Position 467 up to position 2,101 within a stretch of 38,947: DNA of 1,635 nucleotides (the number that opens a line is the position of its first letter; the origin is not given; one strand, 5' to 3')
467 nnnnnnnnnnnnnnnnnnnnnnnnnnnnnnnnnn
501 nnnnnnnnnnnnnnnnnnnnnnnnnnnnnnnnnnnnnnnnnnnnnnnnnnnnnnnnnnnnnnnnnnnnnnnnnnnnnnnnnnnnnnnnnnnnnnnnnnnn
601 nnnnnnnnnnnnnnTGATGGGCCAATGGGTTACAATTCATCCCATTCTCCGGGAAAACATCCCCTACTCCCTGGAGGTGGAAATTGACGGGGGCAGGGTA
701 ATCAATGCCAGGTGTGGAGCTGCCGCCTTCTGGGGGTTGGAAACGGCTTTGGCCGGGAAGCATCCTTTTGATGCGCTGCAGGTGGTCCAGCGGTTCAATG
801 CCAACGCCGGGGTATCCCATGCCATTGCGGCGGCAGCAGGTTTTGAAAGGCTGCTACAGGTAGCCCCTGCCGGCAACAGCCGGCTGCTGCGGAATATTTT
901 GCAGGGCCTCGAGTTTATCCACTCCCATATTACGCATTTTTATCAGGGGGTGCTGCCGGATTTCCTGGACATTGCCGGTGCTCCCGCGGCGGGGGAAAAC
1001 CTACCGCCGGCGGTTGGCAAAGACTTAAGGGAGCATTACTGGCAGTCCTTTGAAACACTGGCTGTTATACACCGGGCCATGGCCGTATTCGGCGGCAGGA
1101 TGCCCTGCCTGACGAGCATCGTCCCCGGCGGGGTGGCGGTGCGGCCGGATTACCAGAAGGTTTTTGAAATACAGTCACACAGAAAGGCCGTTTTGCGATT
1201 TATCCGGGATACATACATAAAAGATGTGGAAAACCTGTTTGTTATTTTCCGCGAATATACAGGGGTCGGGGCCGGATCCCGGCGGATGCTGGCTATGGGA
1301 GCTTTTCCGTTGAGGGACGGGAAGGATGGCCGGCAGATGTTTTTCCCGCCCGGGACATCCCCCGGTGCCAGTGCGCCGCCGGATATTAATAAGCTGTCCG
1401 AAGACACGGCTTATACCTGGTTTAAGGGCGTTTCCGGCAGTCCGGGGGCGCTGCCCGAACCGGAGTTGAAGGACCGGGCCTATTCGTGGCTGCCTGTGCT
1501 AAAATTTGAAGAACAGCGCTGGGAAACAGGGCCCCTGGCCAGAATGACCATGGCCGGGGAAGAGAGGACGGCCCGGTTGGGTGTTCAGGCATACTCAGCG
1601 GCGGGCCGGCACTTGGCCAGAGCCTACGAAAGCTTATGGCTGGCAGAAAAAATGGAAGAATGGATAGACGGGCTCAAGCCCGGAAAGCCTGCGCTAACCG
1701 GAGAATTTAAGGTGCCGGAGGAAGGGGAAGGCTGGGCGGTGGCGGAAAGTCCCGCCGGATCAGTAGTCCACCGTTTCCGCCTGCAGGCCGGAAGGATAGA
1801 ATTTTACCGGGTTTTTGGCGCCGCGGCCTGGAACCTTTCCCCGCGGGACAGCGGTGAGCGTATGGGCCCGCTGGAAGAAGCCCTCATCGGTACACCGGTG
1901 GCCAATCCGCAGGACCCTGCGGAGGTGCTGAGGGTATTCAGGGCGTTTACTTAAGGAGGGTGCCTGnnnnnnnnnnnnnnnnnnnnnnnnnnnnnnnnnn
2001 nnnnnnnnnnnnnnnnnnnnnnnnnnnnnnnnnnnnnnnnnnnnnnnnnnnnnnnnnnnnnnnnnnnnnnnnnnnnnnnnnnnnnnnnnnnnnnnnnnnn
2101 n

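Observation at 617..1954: Hydrogenase large-subunit homolog has lost all four Ni-Fe cysteine ligands in an otherwise intact membrane-bound hydrogenase operon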

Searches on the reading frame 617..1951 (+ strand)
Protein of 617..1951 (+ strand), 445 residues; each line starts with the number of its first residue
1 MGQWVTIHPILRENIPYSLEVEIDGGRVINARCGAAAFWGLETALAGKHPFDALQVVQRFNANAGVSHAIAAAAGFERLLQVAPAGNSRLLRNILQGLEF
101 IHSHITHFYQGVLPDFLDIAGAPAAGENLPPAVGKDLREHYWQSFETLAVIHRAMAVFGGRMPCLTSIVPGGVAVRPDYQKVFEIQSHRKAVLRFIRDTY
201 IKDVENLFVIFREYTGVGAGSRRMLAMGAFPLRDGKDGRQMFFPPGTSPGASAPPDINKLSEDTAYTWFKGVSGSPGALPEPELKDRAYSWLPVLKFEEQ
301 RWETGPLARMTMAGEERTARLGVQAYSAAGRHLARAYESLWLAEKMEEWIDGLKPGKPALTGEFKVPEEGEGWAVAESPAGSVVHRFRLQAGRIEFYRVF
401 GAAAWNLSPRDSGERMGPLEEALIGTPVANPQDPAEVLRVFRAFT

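Call 3: search_protein_families(library=pfam, proteins=[window:617-1951:+], max_evalue=0.01)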
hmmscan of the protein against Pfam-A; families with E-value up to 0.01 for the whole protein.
window:617-1951:+ (445 aa): 1 family
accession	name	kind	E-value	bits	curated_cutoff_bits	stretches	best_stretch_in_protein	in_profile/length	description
PF00374.24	NiFeSe_Hases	-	2.4e-63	215.3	25.8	2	137-444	149-499/508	Nickel-dependent hydrogenase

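Call 4: search_protein_families(library=ncbifam, proteins=[window:617-1951:+], max_evalue=0.01)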
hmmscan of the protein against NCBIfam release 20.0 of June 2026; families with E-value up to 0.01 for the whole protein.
window:617-1951:+ (445 aa): 10 families
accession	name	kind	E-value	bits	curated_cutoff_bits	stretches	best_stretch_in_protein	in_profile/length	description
NF033181.1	NiFeSe_hydrog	equivalog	5.8e-91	305.9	600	2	131-444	164-486/507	nickel-dependent hydrogenase large subunit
NF045518.1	H2_NiFeSe_large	exception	5e-85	286.1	780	1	5-444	4-471/485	NiFeSe hydrogenase large subunit HysA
NF007778.0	PRK10467.1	equivalog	5.1e-36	124.1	969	3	1-124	1-124/567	hydrogenase 2 large subunit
NF007550.0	PRK10170.1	equivalog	6.4e-29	100.8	1101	2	289-444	395-573/597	Ni/Fe-hydrogenase large subunit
TIGR03295.1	frhA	equivalog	6.6e-19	68.1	392.5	2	256-407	232-364/412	coenzyme F420 hydrogenase subunit alpha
NF040828.1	sulfhyd_ShyA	equivalog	7.1e-13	48.2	700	2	43-198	42-189/415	NAD(P)-dependent hydrogenase/sulfhydrogenase 2 subunit alpha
NF040832.1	sulfhyd_HydA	equivalog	1.8e-08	33.9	880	1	43-194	44-187/426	NADPH-dependent hydrogenase/sulfhydrogenase 1 subunit alpha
NF041785.2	VhuA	equivalog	9.7e-05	21.1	800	1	5-176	4-175/418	F420-non-reducing hydrogenase Vhu subunit A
NF040602.1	F420_dehyd_FpoD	exception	0.0011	18.1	600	1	15-106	21-113/372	F420H2 dehydrogenase subunit FpoD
NF004739.1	PRK06075.1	equivalog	0.0037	16.1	360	0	18-109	17-109/384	NADH-quinone oxidoreductase subunit D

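Call 5: search_solved_structures(query=window:617-1951:+, show_alignments=2)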
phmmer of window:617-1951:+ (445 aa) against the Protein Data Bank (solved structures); distinct sequences matched with E-value up to 0.001: 68 (the best 60 are shown).
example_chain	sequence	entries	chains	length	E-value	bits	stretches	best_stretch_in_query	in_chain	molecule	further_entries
6z8m_B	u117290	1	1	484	6.7e-64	219.4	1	5-444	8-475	Periplasmic [NiFeSe] hydrogenase, large subunit, selenocysteine-containing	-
6z8o_B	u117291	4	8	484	6.7e-64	219.4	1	5-444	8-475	Periplasmic [NiFeSe] hydrogenase, large subunit, selenocysteine-containing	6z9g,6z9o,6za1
3ze6_B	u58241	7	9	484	6.7e-64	219.4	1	5-444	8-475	PERIPLASMIC [NIFESE] HYDROGENASE, LARGE SUBUNIT, SELENOCYS SELENOCYSTEINE-CONTAINING | PERIPLASMIC [NIFESE] HYDROGENASE, LARGE SUBUNIT, SELENOCYSTEINE-CONTAININ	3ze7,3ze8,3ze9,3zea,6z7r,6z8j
6rtp_B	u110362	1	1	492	7.1e-64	219.4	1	5-444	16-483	Periplasmic [NiFeSe] hydrogenase, large subunit, selenocysteine-containing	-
6ruc_B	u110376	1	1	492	7.3e-64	219.3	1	5-444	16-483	Periplasmic [NiFeSe] hydrogenase, large subunit, selenocysteine-containing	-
6ru9_B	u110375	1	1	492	7.3e-64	219.3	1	5-444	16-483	Periplasmic [NiFeSe] hydrogenase, large subunit, selenocysteine-containing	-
2wpn_B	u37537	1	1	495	7.5e-64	219.3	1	5-444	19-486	PERIPLASMIC [NIFESE] HYDROGENASE, LARGE SUBUNIT, SELENOCYSTEINE-CONTAINING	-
5jsh_B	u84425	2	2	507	8.3e-64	219.1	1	5-444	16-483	Periplasmic [NiFeSe] hydrogenase, large subunit, selenocysteine-containing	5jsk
5jsu_B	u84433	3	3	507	8.3e-64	219.1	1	5-444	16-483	Periplasmic [NiFeSe] hydrogenase, large subunit, selenocysteine-containing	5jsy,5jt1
4kl8_L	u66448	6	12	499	9.8e-58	199.1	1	5-444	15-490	Nickel-dependent hydrogenase large subunit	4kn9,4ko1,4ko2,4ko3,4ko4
1cc1_L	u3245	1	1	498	3.9e-57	197.1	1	5-444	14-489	HYDROGENASE (LARGE SUBUNIT)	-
1yq9_H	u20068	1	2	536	3.5e-51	177.5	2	119-443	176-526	Periplasmic [NiFe] hydrogenase large subunit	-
2frv_L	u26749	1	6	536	3.9e-51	177.4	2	119-443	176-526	PERIPLASMIC HYDROGENASE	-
1frv_B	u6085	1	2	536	5.8e-51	176.8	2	118-443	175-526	HYDROGENASE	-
1yqw_Q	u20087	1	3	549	1.1e-50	175.9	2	111-444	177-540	Periplasmic [NiFe] hydrogenase large subunit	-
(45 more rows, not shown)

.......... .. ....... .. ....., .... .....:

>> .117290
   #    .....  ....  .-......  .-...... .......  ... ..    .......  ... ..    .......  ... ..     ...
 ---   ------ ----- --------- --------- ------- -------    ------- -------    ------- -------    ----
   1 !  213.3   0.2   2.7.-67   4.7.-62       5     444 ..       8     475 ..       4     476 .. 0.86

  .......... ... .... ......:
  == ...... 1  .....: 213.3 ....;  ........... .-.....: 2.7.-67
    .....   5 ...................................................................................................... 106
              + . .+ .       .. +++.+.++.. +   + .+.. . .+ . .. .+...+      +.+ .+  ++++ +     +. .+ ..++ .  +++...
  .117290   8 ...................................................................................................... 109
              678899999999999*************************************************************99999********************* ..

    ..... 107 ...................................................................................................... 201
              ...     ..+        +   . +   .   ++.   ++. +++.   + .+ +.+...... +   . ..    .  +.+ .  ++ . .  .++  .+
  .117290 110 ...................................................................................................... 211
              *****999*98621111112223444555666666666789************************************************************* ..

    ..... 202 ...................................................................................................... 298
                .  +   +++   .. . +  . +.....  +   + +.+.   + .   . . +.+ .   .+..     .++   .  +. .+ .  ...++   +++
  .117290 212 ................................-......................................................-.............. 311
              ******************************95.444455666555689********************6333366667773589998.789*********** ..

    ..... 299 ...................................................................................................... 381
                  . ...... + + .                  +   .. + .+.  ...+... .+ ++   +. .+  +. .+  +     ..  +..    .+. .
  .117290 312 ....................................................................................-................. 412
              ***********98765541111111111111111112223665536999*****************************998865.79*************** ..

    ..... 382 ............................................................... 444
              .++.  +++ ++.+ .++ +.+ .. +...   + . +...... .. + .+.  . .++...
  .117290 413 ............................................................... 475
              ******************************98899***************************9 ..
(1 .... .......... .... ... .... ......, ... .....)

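Call 6: find_homologous_proteins(query=window:617-1951:+, max_evalue=1e-20)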
Query window:617-1951:+ (445 aa): 215 proteins with E <= 1e-20 among 8000 candidates; the best 120 are listed.
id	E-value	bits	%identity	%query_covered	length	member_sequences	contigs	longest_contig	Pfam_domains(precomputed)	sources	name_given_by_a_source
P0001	0.0e+0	1021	100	100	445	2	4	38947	PF00374.25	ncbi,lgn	ncbi:MAG: nickel-dependent hydrogenase large subunit [Bacillota bacterium]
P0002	1.8e-269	912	88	100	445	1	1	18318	PF00374.25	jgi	jgi:hydrogenase large subunit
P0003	8.9e-229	778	74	100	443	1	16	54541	PF00374.25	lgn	-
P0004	1.3e-217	741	72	100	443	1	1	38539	PF00374.25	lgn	-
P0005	1.2e-212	725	71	100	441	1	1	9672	PF00374.25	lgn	-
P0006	2.6e-201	687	66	100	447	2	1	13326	PF00374.25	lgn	-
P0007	1.3e-199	682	66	100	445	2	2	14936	PF00374.25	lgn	-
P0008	6.3e-190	650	65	100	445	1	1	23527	PF00374.25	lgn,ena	-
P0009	4.2e-78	281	34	100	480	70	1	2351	PF00374.25,PF27537.1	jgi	jgi:hydrogenase large subunit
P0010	1.1e-77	280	35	98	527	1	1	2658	PF00374.25,PF27537.1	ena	-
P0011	9.9e-76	273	34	99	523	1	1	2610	PF00374.25,PF27537.1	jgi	jgi:hydrogenase large subunit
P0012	6.2e-74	267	34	99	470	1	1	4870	PF00374.25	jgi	jgi:hydrogenase large subunit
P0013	1.5e-73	266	34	100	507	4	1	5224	PF00374.25,PF27537.1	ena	-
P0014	2.3e-73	266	34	100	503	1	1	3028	PF00374.25,PF27537.1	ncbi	-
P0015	4.8e-73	265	35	100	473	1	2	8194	PF00374.25,PF27537.1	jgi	jgi:hydrogenase large subunit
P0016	1.3e-72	263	33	100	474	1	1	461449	PF00374.25,PF27537.1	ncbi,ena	-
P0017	3.1e-72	262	36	98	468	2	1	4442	PF00374.25,PF27537.1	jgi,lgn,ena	-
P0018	3.5e-72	262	34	99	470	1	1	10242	PF00374.25,PF27537.1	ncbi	-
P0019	5.2e-72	261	34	98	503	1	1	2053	PF00374.25,PF27537.1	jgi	jgi:hydrogenase large subunit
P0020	1.2e-71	260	34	100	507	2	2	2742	PF00374.25,PF27537.1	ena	-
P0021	6.3e-71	258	35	99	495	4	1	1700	PF00374.25,PF27537.1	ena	-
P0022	6.8e-71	257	35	100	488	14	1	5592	PF00374.25,PF27537.1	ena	-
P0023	2.3e-70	256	34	100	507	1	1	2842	PF00374.25,PF27537.1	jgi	-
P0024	2.5e-70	256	34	100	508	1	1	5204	PF00374.25,PF27537.1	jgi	jgi:hydrogenase large subunit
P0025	3.9e-70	255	34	99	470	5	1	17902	PF00374.25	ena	-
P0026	5.1e-70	255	33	99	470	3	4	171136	PF00374.25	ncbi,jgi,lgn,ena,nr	ncbi:MAG: nickel-dependent hydrogenase large subunit [Clostridiales bacterium]|nr:nickel-dependent h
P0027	9.0e-70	254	34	100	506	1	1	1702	PF00374.25,PF27537.1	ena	-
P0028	9.2e-70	254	34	99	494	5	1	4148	PF00374.25,PF27537.1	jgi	jgi:hydrogenase large subunit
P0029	1.1e-69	253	33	98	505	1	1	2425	PF00374.25,PF27537.1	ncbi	-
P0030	2.4e-69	252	34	100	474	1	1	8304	PF00374.25,PF27537.1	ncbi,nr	ncbi:MAG: nickel-dependent hydrogenase large subunit [Desulfofustis sp.]|nr:nickel-dependent hydroge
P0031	4.3e-69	251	33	99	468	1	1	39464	PF00374.25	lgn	-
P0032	5.3e-69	251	36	100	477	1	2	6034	PF00374.25,PF27537.1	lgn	-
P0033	5.9e-69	251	34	100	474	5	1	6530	PF00374.25,PF27537.1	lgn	-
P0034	5.9e-69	251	32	99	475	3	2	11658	PF00374.25,PF27537.1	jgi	jgi:hydrogenase large subunit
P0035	6.2e-69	251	34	99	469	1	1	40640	PF00374.25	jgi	jgi:hydrogenase large subunit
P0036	6.3e-69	251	33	99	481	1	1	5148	PF00374.25,PF27537.1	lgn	-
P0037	1.8e-68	249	34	98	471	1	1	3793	PF00374.25,PF27537.1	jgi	jgi:hydrogenase large subunit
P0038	2.4e-68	249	35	97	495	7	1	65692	PF00374.25,PF27537.1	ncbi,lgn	ncbi:MAG: nickel-dependent hydrogenase large subunit [Desulfobaccales bacterium]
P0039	2.6e-68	249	34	100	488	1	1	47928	PF00374.25,PF27537.1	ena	-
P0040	3.3e-68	249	32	98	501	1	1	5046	PF00374.25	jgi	jgi:hydrogenase large subunit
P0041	4.0e-68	248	33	100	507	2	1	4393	PF00374.25,PF27537.1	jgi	jgi:hydrogenase large subunit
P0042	1.1e-67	247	34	100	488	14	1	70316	PF00374.25,PF27537.1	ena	-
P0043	1.8e-67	246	34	100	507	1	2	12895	PF00374.25,PF27537.1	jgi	jgi:hydrogenase large subunit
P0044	2.4e-67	246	34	100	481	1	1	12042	PF00374.25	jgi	jgi:hydrogenase large subunit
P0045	3.8e-67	245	33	100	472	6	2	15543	PF00374.25,PF27537.1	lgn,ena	-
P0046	5.3e-67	245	34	100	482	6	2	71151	PF00374.25,PF27537.1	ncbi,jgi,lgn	jgi:hydrogenase large subunit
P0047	5.5e-67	245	34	100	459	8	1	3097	PF00374.25,PF27537.1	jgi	jgi:hydrogenase large subunit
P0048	5.7e-67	244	34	100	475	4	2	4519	PF00374.25,PF27537.1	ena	-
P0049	6.3e-67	244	34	98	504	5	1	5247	PF00374.25,PF27537.1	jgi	jgi:hydrogenase large subunit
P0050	1.4e-66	243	34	100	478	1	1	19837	PF00374.25,PF27537.1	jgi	jgi:hydrogenase large subunit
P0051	1.6e-66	243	35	99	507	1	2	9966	PF00374.25,PF27537.1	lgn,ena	-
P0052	1.6e-66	243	34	98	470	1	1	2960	PF00374.25,PF27537.1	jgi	jgi:hydrogenase large subunit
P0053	1.9e-66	243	33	100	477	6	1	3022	PF00374.25,PF27537.1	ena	-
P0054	2.5e-66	242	33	99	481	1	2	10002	PF00374.25,PF27537.1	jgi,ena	-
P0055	2.6e-66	242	35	100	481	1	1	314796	PF00374.25,PF27537.1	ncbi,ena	-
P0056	4.8e-66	241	33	100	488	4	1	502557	PF00374.25,PF27537.1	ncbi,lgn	ncbi:MAG: nickel-dependent hydrogenase large subunit [Thermoanaerobaculaceae bacterium]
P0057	5.3e-66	241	33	98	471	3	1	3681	PF00374.25,PF27537.1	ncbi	-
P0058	7.2e-66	241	34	98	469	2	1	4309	PF00374.25,PF27537.1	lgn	-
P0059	1.8e-65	240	33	98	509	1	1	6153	PF00374.25,PF27537.1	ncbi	-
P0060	2.1e-65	239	33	99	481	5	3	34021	PF00374.25,PF27537.1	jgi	jgi:hydrogenase large subunit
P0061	2.1e-65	239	33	98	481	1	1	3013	PF00374.25,PF27537.1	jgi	jgi:hydrogenase large subunit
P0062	2.9e-65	239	34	100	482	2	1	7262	PF00374.25,PF27537.1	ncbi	-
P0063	3.6e-65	239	31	98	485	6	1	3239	PF00374.25,PF27537.1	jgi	jgi:hydrogenase large subunit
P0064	3.9e-65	238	31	100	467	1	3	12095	PF00374.25,PF27537.1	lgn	-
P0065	4.4e-65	238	34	100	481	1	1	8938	PF00374.25,PF27537.1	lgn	-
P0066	5.8e-65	238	35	96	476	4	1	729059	PF00374.25,PF27537.1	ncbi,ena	-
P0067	8.1e-65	237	33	100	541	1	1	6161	PF00374.25,PF27537.1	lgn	-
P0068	9.8e-65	237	34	92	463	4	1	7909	PF00374.25,PF27537.1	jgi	jgi:hydrogenase large subunit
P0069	9.9e-65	237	34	100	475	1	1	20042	PF00374.25,PF27537.1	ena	-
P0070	1.1e-64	237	33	99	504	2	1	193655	PF00374.25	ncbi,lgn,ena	-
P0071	1.2e-64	237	32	99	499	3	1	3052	PF00374.25,PF27537.1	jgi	-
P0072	1.6e-64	236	31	100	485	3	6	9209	PF00374.25,PF27537.1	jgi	jgi:hydrogenase large subunit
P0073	1.7e-64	236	32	100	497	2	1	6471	PF00374.25,PF27537.1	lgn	-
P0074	2.5e-64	236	33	100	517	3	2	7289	PF00374.25,PF27537.1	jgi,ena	-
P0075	2.8e-64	236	33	99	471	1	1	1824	PF00374.25,PF27537.1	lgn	-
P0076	3.6e-64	235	32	96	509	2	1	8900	PF00374.25,PF27537.1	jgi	jgi:hydrogenase large subunit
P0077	3.7e-64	235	33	98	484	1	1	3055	PF00374.25,PF27537.1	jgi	jgi:hydrogenase large subunit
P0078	1.2e-63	234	35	100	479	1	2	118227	PF00374.25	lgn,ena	-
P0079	1.4e-63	233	31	98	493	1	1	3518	PF00374.25,PF27537.1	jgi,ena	jgi:hydrogenase large subunit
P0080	3.3e-63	232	33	100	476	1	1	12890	PF00374.25,PF27537.1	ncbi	-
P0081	5.3e-63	231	33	100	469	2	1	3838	PF00374.25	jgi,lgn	-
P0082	5.5e-63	231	33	100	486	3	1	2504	PF00374.25,PF27537.1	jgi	jgi:hydrogenase large subunit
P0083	6.7e-63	231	33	99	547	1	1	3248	PF00374.25,PF27537.1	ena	-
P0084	7.7e-63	231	33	99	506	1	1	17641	PF00374.25,PF27537.1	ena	-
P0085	8.0e-63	231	32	99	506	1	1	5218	PF00374.25,PF27537.1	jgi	jgi:hydrogenase large subunit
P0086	8.0e-63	231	32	99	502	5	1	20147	PF00374.25,PF27537.1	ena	-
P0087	8.5e-63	231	35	98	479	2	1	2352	PF00374.25,PF27537.1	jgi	jgi:hydrogenase large subunit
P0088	1.2e-62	230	33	100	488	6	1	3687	PF00374.25,PF27537.1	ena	-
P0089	1.9e-62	230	32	100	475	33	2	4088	PF00374.25,PF27537.1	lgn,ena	-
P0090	2.2e-62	229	32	99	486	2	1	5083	PF00374.25,PF27537.1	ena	-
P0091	2.2e-62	229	32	100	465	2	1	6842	PF00374.25,PF27537.1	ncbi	-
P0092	2.7e-62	229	32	100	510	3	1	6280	PF00374.25,PF27537.1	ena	-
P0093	2.7e-62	229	32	99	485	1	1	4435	PF00374.25,PF27537.1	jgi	jgi:hydrogenase large subunit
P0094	4.7e-62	228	31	100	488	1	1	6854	PF00374.25,PF27537.1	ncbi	-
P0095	5.4e-62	228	32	99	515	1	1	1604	PF00374.25,PF27537.1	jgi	jgi:hydrogenase large subunit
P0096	5.8e-62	228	33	98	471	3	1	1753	PF00374.25,PF27537.1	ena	-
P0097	7.3e-62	228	32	99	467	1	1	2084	PF00374.25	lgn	-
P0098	1.0e-61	227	33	100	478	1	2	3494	PF00374.25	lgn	-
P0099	2.4e-61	226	31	99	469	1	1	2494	PF00374.25,PF27537.1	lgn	-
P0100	2.8e-61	226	31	100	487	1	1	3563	PF00374.25,PF27537.1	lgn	-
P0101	5.7e-61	225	33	96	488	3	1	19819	PF00374.25,PF27537.1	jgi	jgi:hydrogenase large subunit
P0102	7.2e-61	224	32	99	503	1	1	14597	PF00374.25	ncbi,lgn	-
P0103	9.4e-61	224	34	98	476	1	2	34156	PF00374.25,PF27537.1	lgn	-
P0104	9.9e-61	224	32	98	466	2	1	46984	PF00374.25,PF27537.1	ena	-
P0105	1.6e-60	223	32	99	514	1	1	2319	PF00374.25,PF27537.1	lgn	-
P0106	3.3e-60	222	34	98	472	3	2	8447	PF00374.25,PF27537.1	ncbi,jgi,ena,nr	ncbi:MAG TPA: nickel-dependent hydrogenase large subunit [Verrucomicrobiota bacterium]|nr:nickel-dep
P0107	3.4e-60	222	31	98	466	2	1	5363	PF00374.25,PF27537.1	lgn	-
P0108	3.4e-60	222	33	100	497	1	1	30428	PF00374.25,PF27537.1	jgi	-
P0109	3.6e-60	222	31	100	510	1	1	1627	PF00374.25,PF27537.1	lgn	-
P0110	4.2e-60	222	34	98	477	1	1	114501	PF00374.25,PF27537.1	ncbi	ncbi:MAG: nickel-dependent hydrogenase large subunit [Desulfobacterales bacterium]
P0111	4.4e-60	222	32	100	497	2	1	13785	PF00374.25,PF27537.1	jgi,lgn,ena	-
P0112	1.3e-59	220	30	99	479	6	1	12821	PF00374.25,PF27537.1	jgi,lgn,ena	-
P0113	1.3e-59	220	32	99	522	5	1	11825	PF00374.25,PF27537.1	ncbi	-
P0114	1.5e-59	220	32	100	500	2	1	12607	PF00374.25,PF27537.1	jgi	-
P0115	3.3e-59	219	34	99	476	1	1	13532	PF00374.25,PF27537.1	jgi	jgi:hydrogenase large subunit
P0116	3.6e-59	219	33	99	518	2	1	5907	PF00374.25,PF27537.1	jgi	-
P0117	3.7e-59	219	34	99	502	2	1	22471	PF00374.25,PF27537.1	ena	-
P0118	5.7e-59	218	30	94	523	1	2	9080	PF00374.25,PF27537.1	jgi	jgi:Ni,Fe-hydrogenase I large subunit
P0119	7.8e-59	218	31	100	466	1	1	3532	PF00374.25,PF27537.1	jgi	jgi:hydrogenase large subunit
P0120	8.2e-59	218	31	100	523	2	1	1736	PF00374.25,PF27537.1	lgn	-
